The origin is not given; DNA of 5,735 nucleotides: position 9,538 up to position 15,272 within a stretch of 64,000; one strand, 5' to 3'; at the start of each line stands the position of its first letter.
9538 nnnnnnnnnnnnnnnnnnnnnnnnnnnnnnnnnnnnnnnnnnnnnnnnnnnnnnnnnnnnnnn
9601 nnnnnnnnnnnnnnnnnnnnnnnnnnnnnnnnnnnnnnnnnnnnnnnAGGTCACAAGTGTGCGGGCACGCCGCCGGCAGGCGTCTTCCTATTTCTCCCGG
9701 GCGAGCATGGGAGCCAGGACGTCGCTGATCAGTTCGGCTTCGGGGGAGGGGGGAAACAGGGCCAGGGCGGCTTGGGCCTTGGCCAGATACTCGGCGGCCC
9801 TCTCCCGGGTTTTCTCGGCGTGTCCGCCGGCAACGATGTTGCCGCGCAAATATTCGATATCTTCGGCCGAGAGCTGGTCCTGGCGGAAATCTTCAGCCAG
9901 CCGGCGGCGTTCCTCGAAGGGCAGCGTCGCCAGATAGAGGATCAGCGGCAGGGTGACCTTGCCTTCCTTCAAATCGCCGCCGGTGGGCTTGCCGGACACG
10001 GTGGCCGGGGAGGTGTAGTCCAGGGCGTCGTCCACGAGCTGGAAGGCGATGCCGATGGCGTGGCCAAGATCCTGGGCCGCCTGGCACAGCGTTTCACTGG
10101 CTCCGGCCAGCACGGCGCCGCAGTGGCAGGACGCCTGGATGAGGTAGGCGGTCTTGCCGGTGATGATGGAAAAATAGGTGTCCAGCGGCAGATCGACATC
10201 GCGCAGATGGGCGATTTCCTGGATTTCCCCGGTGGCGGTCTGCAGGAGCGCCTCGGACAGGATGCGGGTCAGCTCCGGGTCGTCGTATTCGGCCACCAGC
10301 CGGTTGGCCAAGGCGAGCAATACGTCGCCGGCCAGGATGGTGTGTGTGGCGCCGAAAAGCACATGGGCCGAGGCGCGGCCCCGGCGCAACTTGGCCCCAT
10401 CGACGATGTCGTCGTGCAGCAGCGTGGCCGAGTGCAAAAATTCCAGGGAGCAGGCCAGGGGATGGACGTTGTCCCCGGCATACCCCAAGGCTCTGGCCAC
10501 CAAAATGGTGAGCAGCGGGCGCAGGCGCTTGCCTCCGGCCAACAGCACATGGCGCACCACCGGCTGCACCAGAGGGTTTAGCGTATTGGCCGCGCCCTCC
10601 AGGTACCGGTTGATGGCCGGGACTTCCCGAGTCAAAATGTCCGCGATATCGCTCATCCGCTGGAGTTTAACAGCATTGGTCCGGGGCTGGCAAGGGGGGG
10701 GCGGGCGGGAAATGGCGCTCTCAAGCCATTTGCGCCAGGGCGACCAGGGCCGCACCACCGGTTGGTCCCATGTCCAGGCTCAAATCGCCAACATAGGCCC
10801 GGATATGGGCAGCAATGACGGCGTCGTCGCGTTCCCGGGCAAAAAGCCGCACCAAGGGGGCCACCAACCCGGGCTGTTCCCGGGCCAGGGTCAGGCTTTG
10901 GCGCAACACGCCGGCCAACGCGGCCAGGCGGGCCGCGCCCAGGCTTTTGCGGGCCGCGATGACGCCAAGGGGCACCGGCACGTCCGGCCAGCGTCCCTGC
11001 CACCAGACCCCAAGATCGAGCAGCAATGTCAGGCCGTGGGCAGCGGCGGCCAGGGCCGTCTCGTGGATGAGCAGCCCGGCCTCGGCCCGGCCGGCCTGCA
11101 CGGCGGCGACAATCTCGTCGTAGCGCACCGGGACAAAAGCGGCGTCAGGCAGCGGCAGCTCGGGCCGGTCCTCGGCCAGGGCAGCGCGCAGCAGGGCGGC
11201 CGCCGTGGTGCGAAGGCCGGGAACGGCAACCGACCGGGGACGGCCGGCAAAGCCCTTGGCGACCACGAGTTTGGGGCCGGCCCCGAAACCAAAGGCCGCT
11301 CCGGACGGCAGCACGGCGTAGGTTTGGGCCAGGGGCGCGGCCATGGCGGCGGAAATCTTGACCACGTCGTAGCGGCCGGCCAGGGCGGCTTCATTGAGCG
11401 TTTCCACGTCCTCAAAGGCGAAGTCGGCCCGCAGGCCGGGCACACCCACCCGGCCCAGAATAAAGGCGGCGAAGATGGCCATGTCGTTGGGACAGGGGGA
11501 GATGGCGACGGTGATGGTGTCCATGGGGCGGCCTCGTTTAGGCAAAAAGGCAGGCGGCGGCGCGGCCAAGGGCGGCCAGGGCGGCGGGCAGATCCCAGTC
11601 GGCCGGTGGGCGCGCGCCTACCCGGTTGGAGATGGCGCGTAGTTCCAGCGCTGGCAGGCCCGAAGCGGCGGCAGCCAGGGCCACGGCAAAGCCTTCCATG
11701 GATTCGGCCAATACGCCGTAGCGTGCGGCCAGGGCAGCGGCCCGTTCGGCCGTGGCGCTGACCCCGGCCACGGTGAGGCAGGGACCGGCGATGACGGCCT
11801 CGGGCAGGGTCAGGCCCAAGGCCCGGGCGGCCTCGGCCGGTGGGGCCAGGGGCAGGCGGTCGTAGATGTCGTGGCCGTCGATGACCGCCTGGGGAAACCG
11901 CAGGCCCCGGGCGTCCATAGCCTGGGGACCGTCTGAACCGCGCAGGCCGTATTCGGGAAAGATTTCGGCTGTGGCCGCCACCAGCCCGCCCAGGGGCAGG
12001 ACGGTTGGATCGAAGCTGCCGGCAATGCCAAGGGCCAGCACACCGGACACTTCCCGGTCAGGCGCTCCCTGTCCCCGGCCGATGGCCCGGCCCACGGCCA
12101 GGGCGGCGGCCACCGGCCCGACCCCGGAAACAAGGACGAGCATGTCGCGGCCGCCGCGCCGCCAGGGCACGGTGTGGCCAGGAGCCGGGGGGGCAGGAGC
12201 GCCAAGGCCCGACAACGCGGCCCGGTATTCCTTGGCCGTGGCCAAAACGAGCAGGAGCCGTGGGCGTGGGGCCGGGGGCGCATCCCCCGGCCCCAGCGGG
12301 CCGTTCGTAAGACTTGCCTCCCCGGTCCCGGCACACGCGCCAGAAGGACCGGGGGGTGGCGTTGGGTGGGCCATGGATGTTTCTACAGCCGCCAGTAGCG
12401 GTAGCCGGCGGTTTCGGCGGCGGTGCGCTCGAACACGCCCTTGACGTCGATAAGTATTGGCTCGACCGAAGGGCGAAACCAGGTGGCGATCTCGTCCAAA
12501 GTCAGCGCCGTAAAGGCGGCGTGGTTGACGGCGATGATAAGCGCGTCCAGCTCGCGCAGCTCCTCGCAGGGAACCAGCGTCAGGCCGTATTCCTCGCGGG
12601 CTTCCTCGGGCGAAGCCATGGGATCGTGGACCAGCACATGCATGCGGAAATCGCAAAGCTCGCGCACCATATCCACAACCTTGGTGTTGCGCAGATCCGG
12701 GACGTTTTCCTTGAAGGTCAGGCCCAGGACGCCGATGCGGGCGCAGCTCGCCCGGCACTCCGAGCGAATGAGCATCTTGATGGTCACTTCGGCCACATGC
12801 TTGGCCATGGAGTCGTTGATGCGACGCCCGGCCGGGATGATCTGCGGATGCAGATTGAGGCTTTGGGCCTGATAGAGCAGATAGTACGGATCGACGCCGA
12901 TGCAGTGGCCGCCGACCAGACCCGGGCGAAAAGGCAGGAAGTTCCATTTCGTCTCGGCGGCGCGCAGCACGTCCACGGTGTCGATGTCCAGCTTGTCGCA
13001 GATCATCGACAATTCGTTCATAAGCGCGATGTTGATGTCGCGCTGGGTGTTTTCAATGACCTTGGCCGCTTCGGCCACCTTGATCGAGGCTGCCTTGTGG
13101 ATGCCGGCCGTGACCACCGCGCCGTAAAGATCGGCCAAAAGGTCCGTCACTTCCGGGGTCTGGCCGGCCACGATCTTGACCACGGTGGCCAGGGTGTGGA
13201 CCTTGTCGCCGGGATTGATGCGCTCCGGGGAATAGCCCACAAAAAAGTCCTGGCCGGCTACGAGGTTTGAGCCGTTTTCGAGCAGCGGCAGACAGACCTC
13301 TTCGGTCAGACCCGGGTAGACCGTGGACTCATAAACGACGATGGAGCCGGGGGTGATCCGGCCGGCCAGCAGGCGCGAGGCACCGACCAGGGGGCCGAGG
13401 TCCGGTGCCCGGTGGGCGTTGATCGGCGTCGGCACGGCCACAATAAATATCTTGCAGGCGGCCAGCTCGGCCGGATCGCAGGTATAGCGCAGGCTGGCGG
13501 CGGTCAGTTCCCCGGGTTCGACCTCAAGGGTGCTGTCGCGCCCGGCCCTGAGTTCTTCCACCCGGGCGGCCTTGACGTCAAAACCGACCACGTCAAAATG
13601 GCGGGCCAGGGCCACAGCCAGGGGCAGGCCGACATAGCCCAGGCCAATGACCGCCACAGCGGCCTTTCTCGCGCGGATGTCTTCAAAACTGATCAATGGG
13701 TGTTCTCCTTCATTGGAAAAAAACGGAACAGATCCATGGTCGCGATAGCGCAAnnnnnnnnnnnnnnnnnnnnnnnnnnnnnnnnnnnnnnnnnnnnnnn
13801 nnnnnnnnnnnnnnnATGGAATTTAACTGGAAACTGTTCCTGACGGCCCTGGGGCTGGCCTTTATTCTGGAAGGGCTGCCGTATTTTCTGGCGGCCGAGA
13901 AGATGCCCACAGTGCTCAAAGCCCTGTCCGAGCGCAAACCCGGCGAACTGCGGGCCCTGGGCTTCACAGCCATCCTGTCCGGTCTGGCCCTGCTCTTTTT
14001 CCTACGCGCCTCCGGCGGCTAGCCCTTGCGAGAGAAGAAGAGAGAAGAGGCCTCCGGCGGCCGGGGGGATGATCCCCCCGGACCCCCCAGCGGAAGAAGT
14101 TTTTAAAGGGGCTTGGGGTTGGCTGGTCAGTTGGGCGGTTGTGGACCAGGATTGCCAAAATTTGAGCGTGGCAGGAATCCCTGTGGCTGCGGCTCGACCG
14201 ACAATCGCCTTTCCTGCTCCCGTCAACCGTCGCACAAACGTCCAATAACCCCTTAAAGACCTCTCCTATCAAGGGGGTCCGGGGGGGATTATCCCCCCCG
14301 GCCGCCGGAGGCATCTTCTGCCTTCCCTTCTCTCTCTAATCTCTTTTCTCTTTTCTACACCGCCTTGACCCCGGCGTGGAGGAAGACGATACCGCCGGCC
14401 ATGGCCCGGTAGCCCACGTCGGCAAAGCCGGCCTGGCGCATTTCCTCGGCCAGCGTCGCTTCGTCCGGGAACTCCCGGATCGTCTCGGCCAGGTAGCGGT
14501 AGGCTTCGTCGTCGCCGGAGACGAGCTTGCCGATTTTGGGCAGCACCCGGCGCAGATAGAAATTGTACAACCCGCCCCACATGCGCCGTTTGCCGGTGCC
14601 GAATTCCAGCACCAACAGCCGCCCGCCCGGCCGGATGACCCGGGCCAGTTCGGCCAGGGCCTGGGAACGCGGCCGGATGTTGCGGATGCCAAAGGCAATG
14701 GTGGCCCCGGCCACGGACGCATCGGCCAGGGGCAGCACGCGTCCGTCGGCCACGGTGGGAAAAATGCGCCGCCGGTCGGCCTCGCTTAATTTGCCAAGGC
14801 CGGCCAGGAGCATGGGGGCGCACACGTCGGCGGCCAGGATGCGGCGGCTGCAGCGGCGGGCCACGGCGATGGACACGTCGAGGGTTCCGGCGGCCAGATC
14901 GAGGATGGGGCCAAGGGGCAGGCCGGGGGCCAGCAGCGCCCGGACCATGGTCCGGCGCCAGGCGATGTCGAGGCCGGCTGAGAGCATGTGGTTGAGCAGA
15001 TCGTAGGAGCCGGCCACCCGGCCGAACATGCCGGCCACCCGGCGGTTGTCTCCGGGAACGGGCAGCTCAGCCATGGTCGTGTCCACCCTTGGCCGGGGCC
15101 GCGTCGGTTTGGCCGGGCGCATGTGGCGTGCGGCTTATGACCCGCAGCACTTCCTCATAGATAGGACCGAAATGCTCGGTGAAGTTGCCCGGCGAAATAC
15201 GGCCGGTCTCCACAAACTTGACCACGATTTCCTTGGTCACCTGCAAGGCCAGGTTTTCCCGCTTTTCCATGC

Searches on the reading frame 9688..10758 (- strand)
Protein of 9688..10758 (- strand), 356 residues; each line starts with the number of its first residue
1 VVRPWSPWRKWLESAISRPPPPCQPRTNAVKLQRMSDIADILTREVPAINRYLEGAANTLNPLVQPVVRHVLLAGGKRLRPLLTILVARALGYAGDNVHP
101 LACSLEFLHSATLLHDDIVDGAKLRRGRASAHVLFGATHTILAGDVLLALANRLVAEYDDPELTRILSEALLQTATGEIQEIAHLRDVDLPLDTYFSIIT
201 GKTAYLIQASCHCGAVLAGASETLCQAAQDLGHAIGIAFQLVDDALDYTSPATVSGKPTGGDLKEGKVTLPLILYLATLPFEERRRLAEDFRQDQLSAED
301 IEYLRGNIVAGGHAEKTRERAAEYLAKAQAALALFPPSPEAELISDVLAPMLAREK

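Call 31: search_protein_families(library=pfam, proteins=[window:9688-10758:-], max_evalue=0.001)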
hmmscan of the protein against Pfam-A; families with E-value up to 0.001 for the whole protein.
window:9688-10758:- (356 aa): 1 family
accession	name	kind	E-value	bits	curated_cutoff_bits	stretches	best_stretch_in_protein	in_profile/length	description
PF00348.22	polyprenyl_synt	-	1.8e-69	234.2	27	1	63-304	3-247/251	Polyprenyl synthetase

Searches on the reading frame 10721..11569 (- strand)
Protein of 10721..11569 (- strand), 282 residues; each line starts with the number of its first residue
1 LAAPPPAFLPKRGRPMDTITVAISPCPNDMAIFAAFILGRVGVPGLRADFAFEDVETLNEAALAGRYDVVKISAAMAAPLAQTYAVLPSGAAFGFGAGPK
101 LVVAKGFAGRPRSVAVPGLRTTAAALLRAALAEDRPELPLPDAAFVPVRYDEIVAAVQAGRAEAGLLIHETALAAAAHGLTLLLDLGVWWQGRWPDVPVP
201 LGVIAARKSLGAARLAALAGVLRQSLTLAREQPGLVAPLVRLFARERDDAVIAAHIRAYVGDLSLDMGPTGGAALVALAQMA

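Call 31: search_protein_families(library=pfam, proteins=[window:10721-11569:-], max_evalue=0.001)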
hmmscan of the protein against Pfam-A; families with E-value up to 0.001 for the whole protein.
window:10721-11569:- (282 aa): 1 family
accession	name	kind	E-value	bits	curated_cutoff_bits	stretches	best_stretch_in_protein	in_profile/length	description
PF02621.19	VitK2_biosynth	-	5.1e-56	190.4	26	1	19-282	1-250/252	Menaquinone biosynthesis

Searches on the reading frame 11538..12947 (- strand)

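Call 31: search_protein_families(library=pfam, proteins=[window:11538-12947:-], max_evalue=0.001)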
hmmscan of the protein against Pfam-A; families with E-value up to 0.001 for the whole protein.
window:11538-12947:- (469 aa): 1 family
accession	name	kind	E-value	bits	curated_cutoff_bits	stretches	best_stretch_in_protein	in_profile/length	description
PF01048.26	PNP_UDP_1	-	2.1e-18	67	25.1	1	265-457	40-214/233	Phosphorylase superfamily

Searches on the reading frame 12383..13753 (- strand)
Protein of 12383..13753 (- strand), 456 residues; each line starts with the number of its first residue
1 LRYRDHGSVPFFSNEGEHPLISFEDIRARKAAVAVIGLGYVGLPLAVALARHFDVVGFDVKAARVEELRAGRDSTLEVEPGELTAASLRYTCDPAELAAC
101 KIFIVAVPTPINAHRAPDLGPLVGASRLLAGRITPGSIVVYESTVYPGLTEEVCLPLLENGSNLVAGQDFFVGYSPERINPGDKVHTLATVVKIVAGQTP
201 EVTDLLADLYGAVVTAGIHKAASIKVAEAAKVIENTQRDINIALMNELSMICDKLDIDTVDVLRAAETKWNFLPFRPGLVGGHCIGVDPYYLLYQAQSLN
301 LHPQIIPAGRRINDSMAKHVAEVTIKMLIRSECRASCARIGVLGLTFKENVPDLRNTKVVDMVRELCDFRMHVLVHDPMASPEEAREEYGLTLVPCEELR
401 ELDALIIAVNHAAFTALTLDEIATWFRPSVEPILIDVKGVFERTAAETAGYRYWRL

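Call 31: search_protein_families(library=pfam, proteins=[window:12383-13753:-], max_evalue=0.001)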
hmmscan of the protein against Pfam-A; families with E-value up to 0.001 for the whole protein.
window:12383-13753:- (456 aa): 4 families
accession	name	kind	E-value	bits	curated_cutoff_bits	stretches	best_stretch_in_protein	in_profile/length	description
PF03721.20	UDPG_MGDP_dh_N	-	1.6e-31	109.7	27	1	32-204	2-181/187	UDP-glucose/GDP-mannose dehydrogenase family, NAD binding domain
PF00984.24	UDPG_MGDP_dh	-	9.2e-26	90.2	25.4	1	226-314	2-93/94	UDP-glucose/GDP-mannose dehydrogenase family, central domain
PF03720.21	UDPG_MGDP_dh_C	-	3.9e-21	75.8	30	1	341-442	1-102/103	UDP-glucose/GDP-mannose dehydrogenase family, UDP binding domain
PF03446.21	NAD_binding_2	-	0.00015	22.3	21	1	33-161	2-111/161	NAD binding domain of 6-phosphogluconate dehydrogenase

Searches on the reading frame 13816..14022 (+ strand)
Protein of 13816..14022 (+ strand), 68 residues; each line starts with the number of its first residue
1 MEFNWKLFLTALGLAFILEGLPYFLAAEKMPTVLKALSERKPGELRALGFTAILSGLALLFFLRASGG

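Call 31: search_protein_families(library=pfam, proteins=[window:13816-14022:+], max_evalue=0.001)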
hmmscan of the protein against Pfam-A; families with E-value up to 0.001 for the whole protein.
window:13816-14022:+ (68 aa): 1 family
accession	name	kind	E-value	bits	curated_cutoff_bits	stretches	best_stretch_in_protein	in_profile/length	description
PF09838.14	DUF2065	-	9.3e-18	64.5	24.3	1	8-62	1-55/56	Uncharacterized protein conserved in bacteria (DUF2065)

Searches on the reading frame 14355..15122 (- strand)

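Call 31: search_protein_families(library=pfam, proteins=[window:14355-15122:-], max_evalue=0.001)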
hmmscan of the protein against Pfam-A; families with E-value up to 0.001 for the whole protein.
window:14355-15122:- (255 aa): 3 families
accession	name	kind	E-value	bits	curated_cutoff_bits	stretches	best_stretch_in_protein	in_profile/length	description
PF01209.24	Ubie_methyltran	-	7.1e-50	170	20.1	1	26-253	6-233/233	ubiE/COQ5 methyltransferase family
PF13649.12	Methyltransf_25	-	1.6e-09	38.7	27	1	73-167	1-97/97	Methyltransferase domain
PF08241.18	Methyltransf_11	-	1.5e-08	35.6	21.2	1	74-171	1-95/95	Methyltransferase domain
